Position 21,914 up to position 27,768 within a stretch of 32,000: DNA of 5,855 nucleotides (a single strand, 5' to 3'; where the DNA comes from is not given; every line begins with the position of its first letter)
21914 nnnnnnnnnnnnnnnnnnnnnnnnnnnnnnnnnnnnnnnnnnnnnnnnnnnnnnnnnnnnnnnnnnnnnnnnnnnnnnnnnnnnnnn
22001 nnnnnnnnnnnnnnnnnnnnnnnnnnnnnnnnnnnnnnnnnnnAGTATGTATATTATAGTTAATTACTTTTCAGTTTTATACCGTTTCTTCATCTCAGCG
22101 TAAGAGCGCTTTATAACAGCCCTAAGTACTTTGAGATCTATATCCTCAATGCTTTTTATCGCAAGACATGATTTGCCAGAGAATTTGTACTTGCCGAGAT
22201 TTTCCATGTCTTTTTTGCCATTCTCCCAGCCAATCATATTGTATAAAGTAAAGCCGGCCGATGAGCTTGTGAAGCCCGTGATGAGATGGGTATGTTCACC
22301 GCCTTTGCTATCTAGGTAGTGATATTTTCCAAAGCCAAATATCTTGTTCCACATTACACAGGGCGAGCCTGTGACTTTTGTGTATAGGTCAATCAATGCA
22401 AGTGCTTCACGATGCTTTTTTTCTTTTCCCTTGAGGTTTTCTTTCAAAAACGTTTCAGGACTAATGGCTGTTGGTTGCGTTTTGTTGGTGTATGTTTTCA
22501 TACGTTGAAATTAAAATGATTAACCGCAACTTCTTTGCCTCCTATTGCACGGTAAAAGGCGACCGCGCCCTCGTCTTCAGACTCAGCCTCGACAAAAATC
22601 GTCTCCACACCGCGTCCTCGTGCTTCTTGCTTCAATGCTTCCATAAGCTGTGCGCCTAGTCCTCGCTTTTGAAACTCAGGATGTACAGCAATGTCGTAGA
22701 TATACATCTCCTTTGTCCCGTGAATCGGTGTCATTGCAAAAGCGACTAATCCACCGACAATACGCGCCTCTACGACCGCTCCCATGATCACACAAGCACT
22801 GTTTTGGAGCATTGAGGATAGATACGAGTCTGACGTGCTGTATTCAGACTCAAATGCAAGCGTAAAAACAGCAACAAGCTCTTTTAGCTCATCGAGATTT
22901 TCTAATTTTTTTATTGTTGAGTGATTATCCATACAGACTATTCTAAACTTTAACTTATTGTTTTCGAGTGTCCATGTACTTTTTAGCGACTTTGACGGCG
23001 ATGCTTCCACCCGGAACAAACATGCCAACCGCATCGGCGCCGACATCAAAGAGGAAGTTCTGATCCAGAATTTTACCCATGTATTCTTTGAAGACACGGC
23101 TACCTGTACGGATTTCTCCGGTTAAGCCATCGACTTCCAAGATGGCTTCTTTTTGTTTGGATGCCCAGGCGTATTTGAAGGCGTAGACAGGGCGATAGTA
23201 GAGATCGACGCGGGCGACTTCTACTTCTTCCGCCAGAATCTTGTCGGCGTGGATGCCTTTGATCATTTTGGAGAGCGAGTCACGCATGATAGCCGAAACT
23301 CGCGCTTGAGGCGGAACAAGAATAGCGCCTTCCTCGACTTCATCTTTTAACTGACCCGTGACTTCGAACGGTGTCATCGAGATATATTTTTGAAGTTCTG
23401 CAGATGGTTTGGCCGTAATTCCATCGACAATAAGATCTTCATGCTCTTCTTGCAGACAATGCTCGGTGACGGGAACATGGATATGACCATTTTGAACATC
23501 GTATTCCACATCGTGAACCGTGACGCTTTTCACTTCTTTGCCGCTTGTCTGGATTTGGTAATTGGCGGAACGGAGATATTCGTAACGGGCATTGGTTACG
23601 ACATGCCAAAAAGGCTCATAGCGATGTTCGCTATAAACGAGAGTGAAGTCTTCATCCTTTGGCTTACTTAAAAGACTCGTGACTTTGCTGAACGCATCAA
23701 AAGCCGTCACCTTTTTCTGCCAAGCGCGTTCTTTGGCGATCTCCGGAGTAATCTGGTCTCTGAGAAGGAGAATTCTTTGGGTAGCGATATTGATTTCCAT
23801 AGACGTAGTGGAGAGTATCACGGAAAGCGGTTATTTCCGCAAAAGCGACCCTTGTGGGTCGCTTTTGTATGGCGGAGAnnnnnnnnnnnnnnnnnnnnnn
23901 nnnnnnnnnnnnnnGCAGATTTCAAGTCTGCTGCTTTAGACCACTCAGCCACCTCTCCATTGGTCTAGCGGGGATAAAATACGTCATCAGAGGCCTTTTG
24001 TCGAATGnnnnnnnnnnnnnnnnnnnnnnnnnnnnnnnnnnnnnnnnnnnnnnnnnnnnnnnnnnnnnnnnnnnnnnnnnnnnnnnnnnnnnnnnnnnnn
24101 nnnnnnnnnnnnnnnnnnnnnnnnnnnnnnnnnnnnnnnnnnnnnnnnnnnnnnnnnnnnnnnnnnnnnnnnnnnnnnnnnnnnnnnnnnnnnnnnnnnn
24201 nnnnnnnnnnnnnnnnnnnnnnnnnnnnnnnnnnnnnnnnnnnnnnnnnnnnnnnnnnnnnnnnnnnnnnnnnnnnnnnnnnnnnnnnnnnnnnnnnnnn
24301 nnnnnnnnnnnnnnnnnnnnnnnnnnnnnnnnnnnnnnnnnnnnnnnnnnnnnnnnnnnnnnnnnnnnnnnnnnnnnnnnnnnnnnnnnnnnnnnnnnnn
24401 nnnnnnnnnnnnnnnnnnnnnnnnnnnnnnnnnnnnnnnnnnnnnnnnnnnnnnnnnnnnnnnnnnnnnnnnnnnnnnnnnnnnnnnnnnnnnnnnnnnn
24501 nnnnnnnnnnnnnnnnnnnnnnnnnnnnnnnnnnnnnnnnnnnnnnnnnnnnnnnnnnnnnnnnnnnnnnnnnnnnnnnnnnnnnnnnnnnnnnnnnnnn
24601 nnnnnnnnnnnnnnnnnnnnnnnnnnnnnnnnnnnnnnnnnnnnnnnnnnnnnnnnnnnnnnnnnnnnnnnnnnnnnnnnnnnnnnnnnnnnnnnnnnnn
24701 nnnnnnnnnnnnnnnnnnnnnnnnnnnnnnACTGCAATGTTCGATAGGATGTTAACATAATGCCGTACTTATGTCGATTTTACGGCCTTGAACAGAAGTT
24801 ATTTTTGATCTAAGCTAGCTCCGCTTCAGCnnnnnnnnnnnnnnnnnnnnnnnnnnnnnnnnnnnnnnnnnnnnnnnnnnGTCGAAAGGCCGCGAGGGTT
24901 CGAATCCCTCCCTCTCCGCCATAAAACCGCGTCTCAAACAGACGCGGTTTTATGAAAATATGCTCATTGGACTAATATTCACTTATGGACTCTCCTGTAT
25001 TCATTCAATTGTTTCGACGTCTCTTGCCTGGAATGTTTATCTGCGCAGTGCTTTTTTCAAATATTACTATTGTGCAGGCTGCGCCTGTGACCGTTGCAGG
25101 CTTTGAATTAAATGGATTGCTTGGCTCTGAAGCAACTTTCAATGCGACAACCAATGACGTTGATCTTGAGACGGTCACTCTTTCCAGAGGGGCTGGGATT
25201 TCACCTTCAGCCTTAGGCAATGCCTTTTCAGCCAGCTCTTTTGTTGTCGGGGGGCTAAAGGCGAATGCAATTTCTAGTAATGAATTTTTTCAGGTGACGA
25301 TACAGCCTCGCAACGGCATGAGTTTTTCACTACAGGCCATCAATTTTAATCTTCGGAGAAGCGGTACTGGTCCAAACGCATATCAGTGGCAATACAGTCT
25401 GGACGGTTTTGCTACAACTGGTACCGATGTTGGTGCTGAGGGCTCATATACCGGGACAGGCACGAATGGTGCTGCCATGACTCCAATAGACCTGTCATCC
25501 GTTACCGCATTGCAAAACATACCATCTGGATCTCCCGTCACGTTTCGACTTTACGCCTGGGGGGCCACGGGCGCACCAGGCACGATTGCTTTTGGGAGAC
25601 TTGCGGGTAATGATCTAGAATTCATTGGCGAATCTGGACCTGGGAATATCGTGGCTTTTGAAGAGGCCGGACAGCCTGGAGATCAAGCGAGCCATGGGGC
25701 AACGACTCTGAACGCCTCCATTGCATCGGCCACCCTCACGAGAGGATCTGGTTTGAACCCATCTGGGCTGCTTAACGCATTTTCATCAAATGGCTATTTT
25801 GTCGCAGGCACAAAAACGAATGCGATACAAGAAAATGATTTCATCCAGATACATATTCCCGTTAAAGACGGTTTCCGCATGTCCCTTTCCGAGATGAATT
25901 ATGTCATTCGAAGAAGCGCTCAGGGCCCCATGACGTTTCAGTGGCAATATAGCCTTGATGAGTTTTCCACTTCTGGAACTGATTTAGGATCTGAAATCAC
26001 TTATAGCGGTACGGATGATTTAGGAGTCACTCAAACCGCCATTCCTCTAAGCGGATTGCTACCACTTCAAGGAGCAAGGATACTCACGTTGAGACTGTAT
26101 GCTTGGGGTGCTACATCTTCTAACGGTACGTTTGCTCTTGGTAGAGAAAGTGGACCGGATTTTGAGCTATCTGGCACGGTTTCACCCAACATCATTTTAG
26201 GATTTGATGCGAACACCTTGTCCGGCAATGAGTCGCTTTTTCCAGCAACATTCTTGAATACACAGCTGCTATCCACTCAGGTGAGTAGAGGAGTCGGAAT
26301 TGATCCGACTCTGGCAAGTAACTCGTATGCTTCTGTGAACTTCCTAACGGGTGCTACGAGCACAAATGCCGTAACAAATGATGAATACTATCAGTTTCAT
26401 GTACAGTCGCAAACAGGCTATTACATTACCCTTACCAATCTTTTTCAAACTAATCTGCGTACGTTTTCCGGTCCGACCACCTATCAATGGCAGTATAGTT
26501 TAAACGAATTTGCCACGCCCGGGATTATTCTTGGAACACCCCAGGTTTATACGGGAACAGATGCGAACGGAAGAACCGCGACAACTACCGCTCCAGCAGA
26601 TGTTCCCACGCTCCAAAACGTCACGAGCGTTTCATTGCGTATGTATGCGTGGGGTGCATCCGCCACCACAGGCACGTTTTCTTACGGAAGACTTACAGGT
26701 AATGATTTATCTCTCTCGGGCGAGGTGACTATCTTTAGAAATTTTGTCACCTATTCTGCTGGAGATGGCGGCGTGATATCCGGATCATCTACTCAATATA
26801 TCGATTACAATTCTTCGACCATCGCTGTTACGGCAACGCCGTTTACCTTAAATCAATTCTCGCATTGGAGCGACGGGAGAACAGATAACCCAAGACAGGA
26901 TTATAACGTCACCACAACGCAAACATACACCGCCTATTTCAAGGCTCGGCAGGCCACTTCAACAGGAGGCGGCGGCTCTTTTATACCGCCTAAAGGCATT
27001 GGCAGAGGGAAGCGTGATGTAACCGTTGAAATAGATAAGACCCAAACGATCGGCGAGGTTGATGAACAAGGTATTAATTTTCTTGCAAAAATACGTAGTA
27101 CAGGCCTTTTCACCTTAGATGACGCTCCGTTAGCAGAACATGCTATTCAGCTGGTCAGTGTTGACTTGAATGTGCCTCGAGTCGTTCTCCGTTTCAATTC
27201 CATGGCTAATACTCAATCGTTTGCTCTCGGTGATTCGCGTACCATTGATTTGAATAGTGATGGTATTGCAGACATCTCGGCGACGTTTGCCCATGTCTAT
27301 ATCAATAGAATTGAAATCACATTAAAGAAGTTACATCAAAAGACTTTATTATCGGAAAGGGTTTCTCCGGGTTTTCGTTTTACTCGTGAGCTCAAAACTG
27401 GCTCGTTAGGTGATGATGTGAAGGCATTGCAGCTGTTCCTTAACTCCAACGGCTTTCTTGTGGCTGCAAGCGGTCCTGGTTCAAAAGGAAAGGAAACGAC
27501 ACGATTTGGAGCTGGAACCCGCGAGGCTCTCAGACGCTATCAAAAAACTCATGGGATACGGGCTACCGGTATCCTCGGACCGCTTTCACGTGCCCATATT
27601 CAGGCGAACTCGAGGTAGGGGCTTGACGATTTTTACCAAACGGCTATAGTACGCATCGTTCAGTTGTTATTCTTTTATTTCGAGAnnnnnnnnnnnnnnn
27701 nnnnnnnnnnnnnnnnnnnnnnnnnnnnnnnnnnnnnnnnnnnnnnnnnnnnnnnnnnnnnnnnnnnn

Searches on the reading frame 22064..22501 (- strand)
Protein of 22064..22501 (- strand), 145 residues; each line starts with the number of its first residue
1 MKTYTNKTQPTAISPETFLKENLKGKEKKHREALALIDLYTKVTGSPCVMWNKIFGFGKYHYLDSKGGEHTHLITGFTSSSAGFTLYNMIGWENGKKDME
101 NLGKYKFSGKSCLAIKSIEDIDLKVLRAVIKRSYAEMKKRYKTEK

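Call 9: search_protein_families(library=pfam, proteins=[window:22064-22501:-], max_evalue=0.001)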
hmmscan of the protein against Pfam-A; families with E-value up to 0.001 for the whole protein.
window:22064-22501:- (145 aa): 1 family
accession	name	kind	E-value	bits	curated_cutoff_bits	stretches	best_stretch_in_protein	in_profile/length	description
PF08818.16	DUF1801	-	4.5e-05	24.2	27.2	1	51-132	19-83/85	Domain of unknown function (DU1801)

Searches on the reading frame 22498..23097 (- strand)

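Call 9: search_protein_families(library=pfam, proteins=[window:22498-23097:-], max_evalue=0.001)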
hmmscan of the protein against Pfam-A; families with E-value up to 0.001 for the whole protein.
window:22498-23097:- (199 aa): 7 families
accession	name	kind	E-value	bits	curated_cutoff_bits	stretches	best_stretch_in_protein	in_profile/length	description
PF00583.31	Acetyltransf_1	-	1.1e-18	68.1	20.7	1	75-186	5-115/116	Acetyltransferase (GNAT) family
PF13508.13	Acetyltransf_7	-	2.5e-12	47.4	27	1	110-186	9-81/84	Acetyltransferase (GNAT) domain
PF13673.13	Acetyltransf_10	-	5.5e-12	46.2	23.6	1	82-190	13-110/128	Acetyltransferase (GNAT) domain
PF08445.16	FR47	-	3.4e-08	33.8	22.1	1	131-191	22-81/86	FR47-like protein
PF13527.13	Acetyltransf_9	-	5.3e-08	33.3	25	1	68-171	7-113/127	Acetyltransferase (GNAT) domain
PF14542.12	Acetyltransf_CG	-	0.0001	22.8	30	1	126-165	20-59/80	GCN5-related N-acetyl-transferase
PF13480.13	Acetyltransf_6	-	0.00035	21.2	22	1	101-167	67-132/143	Acetyltransferase (GNAT) domain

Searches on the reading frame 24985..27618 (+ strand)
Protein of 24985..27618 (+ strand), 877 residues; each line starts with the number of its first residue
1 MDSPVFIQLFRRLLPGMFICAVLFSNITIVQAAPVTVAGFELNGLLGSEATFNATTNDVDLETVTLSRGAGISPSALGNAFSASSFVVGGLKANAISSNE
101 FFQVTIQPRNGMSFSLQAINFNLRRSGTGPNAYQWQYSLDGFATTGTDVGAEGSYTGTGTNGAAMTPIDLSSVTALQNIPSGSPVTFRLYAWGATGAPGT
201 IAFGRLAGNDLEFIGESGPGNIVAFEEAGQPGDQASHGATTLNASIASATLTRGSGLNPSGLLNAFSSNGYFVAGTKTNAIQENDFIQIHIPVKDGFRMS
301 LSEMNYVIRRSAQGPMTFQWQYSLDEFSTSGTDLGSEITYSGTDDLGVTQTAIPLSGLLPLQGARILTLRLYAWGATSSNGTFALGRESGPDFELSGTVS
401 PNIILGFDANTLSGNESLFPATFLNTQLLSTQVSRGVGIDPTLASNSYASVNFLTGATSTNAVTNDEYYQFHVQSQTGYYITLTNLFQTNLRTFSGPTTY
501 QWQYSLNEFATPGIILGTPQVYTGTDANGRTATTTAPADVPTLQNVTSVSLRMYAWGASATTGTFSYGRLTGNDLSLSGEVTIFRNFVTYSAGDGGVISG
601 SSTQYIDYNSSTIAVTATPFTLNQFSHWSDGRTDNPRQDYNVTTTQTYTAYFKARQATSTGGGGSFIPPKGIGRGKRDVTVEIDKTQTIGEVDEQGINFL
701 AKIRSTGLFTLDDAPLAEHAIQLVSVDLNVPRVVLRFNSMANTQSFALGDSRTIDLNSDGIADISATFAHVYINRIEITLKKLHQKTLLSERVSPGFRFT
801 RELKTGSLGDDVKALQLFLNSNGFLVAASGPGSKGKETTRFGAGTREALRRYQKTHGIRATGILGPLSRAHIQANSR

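Call 9: search_protein_families(library=pfam, proteins=[window:24985-27618:+], max_evalue=0.001)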
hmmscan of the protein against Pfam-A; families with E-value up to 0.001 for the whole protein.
window:24985-27618:+ (877 aa): 2 families
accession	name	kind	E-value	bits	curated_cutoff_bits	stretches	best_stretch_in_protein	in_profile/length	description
PF01471.23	PG_binding_1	-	1e-12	48.5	23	1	809-866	2-51/57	Putative peptidoglycan binding domain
PF18998.6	Flg_new_2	-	0.00035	20.9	23.6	1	588-655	3-72/73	Divergent InlB B-repeat domain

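Call 34: search_protein_families(library=ncbifam, proteins=[window:24985-27618:+], max_evalue=0.1)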
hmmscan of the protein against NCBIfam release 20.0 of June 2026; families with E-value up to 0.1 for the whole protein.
window:24985-27618:+ (877 aa): 1 family
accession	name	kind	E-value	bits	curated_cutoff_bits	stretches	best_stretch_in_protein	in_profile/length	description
TIGR02869.1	spore_SleB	equivalog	0.00021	21.2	236.5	1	802-870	6-66/201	spore cortex-lytic enzyme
